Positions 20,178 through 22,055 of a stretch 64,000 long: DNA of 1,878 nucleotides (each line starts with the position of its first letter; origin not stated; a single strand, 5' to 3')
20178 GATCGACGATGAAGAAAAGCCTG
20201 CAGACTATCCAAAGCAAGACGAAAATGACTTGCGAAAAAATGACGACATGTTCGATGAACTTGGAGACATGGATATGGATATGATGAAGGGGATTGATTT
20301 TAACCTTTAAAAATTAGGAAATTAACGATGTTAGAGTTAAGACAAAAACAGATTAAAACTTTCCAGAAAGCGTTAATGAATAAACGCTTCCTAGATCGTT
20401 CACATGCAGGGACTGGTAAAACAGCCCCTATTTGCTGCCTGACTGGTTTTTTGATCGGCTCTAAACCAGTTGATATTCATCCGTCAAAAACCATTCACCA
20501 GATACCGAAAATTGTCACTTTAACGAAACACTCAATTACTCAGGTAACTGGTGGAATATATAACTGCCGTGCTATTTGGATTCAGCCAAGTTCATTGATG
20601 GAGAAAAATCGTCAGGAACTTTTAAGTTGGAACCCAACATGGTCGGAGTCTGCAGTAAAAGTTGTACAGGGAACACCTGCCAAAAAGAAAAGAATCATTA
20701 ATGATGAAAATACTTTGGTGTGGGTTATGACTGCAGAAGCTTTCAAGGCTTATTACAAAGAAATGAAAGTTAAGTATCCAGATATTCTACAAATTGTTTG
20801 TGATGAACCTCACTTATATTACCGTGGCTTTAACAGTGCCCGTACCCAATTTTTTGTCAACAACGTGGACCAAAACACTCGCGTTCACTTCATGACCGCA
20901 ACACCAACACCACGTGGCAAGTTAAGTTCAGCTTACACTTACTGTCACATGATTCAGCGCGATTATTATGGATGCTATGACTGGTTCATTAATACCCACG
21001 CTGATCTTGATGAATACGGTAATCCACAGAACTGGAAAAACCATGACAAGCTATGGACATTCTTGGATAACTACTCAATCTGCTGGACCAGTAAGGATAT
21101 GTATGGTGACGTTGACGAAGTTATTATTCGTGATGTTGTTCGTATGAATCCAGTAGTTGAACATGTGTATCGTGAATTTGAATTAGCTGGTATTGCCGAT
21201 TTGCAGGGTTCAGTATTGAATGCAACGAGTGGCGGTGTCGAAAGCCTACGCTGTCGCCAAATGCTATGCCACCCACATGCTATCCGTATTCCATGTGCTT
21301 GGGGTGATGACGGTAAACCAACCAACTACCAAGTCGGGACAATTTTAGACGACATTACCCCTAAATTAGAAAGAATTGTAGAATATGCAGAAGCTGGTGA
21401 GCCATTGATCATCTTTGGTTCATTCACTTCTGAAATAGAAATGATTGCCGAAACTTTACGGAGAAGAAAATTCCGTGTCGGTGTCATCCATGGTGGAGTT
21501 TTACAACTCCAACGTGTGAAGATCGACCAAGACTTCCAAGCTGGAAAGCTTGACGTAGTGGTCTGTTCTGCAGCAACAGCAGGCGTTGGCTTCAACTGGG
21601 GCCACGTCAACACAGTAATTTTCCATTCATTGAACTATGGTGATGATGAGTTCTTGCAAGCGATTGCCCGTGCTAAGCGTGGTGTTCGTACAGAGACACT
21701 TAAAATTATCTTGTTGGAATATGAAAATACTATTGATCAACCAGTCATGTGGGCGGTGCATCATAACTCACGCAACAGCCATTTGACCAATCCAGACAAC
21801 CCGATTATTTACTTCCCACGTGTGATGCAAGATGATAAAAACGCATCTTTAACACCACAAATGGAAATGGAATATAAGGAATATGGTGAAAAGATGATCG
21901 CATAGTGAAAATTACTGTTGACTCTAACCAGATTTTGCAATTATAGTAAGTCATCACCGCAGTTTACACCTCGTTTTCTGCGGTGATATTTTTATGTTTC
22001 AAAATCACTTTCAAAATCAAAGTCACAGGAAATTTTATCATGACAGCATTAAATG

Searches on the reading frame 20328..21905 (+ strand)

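Call 33: search_protein_families(library=phrogs, proteins=[window:20328-21905:+], max_evalue=0.00001)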
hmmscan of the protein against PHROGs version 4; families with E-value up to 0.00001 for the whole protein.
window:20328-21905:+ (525 aa): 2 families
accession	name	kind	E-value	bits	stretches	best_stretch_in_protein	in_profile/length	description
phrog_62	-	DNA, RNA and nucleotide metabolism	4.1e-49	168.1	1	2-474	695-1119/1881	DNA helicase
phrog_16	-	DNA, RNA and nucleotide metabolism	2.1e-11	43.8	1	89-449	329-583/986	DNA helicase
